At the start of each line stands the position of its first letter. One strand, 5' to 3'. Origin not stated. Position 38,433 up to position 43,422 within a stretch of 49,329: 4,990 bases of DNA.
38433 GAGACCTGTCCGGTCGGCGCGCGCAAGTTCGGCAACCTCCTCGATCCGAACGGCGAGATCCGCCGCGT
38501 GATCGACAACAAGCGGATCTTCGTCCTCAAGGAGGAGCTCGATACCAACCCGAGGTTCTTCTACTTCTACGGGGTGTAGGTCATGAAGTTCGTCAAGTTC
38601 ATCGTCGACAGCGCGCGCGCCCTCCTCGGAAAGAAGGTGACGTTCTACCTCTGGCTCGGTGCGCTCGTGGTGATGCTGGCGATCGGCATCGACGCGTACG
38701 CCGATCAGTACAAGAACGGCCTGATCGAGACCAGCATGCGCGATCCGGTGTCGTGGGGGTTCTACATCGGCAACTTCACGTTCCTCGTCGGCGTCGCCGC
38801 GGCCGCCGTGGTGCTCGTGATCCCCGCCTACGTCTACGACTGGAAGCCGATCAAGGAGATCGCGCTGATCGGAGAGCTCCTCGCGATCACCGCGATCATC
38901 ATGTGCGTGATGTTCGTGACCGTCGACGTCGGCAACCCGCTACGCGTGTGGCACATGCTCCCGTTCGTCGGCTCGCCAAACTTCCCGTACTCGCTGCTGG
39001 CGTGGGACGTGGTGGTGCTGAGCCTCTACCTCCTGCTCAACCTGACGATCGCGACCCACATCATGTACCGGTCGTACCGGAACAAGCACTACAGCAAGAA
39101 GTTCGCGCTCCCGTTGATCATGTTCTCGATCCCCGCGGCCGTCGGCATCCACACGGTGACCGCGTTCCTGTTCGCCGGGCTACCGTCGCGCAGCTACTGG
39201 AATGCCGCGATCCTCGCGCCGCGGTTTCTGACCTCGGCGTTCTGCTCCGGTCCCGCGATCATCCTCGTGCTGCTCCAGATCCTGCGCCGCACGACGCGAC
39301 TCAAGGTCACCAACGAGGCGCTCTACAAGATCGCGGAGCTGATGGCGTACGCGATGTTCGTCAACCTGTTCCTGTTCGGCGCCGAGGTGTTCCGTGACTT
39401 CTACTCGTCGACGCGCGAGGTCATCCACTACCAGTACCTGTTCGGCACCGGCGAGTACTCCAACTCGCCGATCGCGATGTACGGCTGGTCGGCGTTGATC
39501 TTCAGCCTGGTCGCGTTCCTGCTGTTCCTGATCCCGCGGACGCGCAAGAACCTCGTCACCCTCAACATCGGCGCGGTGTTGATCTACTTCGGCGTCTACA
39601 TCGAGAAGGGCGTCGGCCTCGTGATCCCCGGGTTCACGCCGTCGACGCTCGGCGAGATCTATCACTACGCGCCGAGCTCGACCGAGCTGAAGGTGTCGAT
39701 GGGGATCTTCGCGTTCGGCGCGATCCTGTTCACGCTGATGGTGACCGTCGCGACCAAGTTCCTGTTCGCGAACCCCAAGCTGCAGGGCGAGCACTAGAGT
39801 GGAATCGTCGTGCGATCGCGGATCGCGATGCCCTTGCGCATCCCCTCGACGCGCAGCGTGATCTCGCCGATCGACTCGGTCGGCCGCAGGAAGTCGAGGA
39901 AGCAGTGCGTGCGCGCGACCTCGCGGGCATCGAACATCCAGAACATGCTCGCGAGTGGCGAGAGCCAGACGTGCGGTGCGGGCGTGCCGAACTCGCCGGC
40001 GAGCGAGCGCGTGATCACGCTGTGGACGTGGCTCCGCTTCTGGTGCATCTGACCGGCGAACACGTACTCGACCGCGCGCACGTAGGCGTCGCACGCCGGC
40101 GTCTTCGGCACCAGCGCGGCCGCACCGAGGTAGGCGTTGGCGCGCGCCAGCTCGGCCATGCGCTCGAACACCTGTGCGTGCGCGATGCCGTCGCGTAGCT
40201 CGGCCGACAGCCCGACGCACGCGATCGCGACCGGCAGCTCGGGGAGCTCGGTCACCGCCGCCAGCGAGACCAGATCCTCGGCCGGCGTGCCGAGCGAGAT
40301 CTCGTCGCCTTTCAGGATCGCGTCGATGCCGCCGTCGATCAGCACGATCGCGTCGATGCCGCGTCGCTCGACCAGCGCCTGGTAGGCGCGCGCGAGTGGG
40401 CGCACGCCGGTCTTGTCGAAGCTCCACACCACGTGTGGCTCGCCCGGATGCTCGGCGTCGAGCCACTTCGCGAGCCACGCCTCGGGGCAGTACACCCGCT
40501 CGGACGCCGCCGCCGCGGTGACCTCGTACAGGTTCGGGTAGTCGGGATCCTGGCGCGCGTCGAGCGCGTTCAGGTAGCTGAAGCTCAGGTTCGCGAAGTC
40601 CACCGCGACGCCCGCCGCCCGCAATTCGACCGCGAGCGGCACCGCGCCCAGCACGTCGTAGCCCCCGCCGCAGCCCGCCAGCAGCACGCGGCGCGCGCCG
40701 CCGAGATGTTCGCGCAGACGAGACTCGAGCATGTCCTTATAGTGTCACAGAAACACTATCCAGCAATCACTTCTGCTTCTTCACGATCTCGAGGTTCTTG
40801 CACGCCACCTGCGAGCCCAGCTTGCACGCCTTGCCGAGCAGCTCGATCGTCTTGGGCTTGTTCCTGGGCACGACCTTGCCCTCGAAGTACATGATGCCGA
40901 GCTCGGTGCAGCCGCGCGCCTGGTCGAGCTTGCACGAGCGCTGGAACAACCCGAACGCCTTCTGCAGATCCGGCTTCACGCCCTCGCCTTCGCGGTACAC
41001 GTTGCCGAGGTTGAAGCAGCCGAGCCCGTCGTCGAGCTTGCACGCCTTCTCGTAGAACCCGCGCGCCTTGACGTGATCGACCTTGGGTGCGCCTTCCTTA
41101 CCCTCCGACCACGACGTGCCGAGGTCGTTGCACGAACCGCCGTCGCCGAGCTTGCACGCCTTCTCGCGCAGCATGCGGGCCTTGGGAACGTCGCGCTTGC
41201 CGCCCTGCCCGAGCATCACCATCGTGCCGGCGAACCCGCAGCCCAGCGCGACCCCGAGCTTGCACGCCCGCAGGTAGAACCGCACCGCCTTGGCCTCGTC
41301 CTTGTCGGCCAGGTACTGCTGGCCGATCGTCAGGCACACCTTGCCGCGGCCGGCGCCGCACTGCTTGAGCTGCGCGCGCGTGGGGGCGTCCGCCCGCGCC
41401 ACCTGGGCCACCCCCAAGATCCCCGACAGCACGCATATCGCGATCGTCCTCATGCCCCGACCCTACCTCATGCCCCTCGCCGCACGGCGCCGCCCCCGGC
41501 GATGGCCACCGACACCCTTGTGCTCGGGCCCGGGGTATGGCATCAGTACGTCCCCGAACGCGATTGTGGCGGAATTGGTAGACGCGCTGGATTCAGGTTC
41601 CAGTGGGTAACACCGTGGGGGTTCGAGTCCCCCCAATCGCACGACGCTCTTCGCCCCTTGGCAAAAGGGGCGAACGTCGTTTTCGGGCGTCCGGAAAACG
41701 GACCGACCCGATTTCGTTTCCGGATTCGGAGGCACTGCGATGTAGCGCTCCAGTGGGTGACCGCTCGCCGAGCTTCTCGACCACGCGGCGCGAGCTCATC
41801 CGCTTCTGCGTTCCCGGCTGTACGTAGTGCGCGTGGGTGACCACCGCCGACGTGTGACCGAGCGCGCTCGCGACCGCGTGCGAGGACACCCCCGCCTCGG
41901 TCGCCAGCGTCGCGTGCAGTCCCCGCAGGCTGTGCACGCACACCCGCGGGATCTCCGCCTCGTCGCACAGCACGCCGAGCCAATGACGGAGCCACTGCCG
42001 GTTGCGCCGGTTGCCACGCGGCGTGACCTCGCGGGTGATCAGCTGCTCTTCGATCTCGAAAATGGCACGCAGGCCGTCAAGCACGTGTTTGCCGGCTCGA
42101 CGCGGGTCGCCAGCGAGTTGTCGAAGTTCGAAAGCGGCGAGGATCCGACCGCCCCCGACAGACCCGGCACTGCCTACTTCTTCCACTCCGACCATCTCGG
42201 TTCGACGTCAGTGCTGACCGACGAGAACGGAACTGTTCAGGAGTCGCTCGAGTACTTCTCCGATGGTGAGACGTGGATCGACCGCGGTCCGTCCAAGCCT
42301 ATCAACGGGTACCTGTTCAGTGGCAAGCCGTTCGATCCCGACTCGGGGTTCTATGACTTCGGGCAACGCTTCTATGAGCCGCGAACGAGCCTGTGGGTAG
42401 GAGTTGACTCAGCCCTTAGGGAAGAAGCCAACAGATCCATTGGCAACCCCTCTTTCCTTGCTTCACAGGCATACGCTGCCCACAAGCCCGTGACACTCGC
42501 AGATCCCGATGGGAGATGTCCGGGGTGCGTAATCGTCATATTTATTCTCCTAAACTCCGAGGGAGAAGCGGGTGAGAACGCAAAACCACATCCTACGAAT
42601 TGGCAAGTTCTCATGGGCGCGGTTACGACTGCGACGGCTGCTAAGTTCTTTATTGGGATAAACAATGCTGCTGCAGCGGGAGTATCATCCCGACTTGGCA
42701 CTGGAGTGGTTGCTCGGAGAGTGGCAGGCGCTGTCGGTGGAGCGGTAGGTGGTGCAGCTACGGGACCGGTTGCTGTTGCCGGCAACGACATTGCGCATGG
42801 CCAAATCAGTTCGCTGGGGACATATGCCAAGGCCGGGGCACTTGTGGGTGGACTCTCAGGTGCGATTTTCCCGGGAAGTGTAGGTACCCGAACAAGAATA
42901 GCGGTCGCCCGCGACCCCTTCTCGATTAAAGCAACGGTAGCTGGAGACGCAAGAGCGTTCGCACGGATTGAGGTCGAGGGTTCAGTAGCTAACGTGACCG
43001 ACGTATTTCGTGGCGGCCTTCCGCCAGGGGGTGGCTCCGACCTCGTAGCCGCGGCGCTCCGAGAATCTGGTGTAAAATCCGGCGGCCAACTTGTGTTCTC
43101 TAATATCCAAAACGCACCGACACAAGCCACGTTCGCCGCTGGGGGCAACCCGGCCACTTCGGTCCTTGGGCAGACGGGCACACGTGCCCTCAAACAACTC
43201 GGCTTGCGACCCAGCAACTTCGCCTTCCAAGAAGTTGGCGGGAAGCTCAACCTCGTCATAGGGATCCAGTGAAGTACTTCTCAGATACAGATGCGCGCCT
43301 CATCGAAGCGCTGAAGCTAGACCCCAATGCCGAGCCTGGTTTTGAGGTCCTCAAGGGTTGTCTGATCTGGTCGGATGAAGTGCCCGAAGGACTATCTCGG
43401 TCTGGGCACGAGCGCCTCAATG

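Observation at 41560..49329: tRNA-Leu-linked mosaic island of orphan rhs toxin-tip cassettes, immunity candidates, an integrase remnant and IS elements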

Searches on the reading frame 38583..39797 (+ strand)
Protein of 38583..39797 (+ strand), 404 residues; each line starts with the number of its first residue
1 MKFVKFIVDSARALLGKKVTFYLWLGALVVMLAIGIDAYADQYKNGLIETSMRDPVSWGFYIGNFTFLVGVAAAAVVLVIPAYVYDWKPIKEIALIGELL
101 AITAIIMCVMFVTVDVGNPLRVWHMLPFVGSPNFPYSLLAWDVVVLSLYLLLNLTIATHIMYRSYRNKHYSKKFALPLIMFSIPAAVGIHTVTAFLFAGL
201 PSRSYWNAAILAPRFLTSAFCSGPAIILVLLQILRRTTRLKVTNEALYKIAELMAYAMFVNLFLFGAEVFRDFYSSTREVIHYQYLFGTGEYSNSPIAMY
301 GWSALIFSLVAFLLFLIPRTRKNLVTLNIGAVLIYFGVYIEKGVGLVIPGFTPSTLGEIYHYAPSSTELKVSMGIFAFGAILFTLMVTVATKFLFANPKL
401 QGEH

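Call 72: search_protein_families(library=pfam, proteins=[window:38583-39797:+], max_evalue=0.01)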
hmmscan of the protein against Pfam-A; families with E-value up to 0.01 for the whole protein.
window:38583-39797:+ (404 aa): 1 family
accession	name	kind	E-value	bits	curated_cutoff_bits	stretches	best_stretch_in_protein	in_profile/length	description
PF03916.19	NrfD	-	1.2e-34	120.8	25.8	1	50-342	3-301/313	Polysulphide reductase, NrfD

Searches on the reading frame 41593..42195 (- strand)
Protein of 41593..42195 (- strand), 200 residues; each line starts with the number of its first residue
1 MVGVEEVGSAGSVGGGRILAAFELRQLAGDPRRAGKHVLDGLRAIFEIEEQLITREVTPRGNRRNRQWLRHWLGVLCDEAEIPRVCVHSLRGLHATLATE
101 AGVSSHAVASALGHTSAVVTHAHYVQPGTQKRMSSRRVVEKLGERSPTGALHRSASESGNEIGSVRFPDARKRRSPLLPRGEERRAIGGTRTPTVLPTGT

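Call 4: search_protein_families(library=pfam, proteins=[window:41593-42195:-], max_evalue=0.01)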
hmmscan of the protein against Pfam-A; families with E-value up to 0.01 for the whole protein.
window:41593-42195:- (200 aa): 1 family
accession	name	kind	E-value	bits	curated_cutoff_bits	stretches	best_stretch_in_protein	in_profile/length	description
PF00589.27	Phage_integrase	-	1.5e-05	25.3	27.1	1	56-127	100-168/172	Phage integrase family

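Call 8: search_protein_families(library=ncbifam, proteins=[window:41593-42195:-], max_evalue=0.01)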
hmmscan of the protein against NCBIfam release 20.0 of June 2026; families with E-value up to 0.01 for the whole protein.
window:41593-42195:- (200 aa): 1 family
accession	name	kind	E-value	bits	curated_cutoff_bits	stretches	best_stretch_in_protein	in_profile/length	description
NF040815.2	recomb_XerA_Arch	equivalog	0.00049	19.7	220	1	69-121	196-249/263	site-specific tyrosine recombinase/integron integrase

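Call 95: search_protein_families(library=phrogs, proteins=[window:41593-42195:-], max_evalue=0.01)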
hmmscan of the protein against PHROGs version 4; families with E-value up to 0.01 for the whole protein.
window:41593-42195:- (200 aa): 3 families
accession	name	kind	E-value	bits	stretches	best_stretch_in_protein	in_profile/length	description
phrog_1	-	integration and excision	9.2e-10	39.4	1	62-143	371-452/611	integrase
phrog_216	-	integration and excision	4.5e-06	27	1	64-127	160-224/301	integrase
phrog_7685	-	integration and excision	0.0021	18.7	1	41-126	143-222/240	integrase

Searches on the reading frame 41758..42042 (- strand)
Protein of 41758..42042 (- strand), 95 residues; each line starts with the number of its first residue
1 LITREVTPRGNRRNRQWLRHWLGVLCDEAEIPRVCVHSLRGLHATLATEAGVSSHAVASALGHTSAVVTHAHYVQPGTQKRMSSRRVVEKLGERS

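Call 94: search_solved_structures(query=window:41758-42042:-, max_evalue=1, show_alignments=1)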
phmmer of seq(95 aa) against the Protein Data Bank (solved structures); distinct sequences matched with E-value up to 1: 2.
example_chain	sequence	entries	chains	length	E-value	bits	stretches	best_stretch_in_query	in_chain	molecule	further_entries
7uzq_J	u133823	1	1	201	0.66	13.5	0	40-80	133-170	Ankyrin-1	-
3nkh_A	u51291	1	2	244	0.74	13.3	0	33-75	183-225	Integrase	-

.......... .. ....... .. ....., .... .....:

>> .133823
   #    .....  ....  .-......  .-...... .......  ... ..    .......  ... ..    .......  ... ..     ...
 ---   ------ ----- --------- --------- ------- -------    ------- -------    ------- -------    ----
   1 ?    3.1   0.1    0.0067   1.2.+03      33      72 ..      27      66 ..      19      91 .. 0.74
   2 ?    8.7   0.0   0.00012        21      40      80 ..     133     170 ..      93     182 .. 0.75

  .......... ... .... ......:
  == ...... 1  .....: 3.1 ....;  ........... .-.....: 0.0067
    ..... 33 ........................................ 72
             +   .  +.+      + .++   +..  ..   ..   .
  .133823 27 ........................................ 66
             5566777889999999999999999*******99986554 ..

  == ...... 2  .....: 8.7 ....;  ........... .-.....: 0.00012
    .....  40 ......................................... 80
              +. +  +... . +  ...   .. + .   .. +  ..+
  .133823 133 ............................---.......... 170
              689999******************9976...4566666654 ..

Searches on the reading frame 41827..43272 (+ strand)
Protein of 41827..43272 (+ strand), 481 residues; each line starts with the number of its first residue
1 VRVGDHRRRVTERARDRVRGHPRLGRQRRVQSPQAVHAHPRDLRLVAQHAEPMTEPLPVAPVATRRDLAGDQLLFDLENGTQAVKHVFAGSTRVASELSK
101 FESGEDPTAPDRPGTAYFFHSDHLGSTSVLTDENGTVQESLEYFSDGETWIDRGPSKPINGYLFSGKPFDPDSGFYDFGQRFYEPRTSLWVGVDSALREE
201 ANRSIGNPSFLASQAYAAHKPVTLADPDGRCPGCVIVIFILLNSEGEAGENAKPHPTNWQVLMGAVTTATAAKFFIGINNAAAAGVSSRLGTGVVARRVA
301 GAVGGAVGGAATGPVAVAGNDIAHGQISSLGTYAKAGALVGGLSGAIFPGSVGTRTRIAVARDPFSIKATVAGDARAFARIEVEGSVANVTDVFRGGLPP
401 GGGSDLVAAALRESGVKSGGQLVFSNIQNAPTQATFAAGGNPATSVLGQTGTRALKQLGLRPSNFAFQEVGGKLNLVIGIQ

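Call 4: search_protein_families(library=pfam, proteins=[window:41827-43272:+], max_evalue=0.01)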
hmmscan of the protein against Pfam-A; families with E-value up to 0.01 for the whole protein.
window:41827-43272:+ (481 aa): 1 family
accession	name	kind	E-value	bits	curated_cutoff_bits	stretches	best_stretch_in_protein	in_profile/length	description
PF03527.20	RHS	-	0.001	19.3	27.9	1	117-137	2-22/38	RHS protein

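Call 8: search_protein_families(library=ncbifam, proteins=[window:41827-43272:+], max_evalue=0.01)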
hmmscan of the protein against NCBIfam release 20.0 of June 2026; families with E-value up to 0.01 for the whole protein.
window:41827-43272:+ (481 aa): 2 families
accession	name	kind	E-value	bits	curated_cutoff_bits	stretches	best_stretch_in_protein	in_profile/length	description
TIGR03696.1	Rhs_assc_core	domain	1.9e-08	34.7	32.5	1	158-229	13-75/76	RHS repeat-associated core domain-containing protein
NF041261.1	RHS_core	equivalog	0.0083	13.9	2000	0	116-193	1157-1234/1261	RHS element core protein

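Call 18: find_homologous_proteins(query=window:42040-43272:+)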
Query window:42040-43272:+ (410 aa): 16 proteins with E <= 0.001 among 8000 candidates.
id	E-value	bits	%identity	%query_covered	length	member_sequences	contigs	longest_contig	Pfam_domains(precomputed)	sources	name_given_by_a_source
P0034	9.8e-68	247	71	38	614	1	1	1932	PF25023.2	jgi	jgi:RHS repeat-associated protein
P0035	1.3e-65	240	51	63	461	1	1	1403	-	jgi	jgi:RHS repeat-associated protein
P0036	4.1e-62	229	65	39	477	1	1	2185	PF25023.2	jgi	jgi:RHS repeat-associated protein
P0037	2.2e-58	216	61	38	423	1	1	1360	PF25023.2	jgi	jgi:RHS repeat-associated protein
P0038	2.3e-57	213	62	38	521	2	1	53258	-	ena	-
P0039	8.0e-51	192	47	48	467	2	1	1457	-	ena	-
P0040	1.8e-50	190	55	38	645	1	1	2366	PF05593.20,PF25023.2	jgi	jgi:RHS repeat-associated protein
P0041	4.7e-44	169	45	38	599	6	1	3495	PF05593.20,PF15643.13,PF25023.2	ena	-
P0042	5.2e-44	169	46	39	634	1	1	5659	PF05593.20,PF25023.2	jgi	-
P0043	2.6e-24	104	42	28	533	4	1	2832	PF05593.20,PF25023.2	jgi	jgi:RHS repeat-associated protein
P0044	2.1e-18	85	33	38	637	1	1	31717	PF05593.20,PF25023.2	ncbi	-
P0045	1.3e-13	69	28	69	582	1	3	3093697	PF25023.2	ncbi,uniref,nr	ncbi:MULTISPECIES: RHS repeat domain-containing protein [unclassified Treponema]|uniref:RHS repeat d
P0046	4.0e-12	64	36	37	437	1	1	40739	PF25023.2,PF03527.21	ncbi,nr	ncbi:MAG: RHS domain-containing protein [Acidobacteriales bacterium]|nr:RHS domain-containing protei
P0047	3.5e-10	58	31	55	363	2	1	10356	PF25023.2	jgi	-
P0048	5.5e-7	47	31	37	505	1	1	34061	PF25023.2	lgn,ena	-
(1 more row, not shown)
